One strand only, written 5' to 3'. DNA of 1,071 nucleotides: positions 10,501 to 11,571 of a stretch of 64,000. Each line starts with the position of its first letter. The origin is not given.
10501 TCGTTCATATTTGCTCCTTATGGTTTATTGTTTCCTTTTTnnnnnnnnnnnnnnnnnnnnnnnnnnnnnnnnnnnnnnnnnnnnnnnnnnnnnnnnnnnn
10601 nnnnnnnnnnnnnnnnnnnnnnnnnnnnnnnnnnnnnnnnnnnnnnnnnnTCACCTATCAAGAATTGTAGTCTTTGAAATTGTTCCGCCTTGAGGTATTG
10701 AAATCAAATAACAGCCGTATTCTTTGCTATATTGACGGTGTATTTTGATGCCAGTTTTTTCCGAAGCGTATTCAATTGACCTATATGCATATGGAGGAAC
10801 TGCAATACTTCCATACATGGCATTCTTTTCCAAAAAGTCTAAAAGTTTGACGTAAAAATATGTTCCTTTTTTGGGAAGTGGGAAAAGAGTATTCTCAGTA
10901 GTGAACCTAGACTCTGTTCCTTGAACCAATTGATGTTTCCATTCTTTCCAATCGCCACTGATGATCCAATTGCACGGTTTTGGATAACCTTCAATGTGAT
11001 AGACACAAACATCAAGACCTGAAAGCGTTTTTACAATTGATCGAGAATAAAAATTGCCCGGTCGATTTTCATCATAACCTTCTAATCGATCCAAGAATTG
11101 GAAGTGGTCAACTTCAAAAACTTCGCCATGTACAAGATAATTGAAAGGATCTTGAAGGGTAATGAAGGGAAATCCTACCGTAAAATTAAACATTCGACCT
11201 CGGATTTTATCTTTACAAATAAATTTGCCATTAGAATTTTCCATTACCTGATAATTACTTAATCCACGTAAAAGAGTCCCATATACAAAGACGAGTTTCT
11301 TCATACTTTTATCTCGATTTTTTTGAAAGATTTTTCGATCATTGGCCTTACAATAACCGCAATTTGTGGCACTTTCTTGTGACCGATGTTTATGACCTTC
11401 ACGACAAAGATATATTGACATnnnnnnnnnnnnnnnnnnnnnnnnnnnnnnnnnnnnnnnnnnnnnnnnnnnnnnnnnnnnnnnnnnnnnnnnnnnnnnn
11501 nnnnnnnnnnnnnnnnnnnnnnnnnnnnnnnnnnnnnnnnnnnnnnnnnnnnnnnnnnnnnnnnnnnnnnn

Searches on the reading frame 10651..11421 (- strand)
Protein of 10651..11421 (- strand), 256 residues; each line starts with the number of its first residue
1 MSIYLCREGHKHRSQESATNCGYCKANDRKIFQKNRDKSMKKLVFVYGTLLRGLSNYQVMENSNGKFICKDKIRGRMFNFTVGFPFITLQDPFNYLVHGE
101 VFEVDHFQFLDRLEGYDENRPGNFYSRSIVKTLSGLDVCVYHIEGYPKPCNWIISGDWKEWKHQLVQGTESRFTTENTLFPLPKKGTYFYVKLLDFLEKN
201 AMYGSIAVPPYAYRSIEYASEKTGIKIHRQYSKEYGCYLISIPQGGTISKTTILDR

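Call 72: search_protein_families(library=phrogs, proteins=[window:10651-11421:-], max_evalue=0.001)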
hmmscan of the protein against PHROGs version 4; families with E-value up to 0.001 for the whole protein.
window:10651-11421:- (256 aa): 1 family
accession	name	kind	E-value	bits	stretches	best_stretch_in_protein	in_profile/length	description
phrog_2520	-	moron, auxiliary metabolic gene and host takeover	1.2e-19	71.7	1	34-164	3-135/166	gamma-glutamyl cyclotransferase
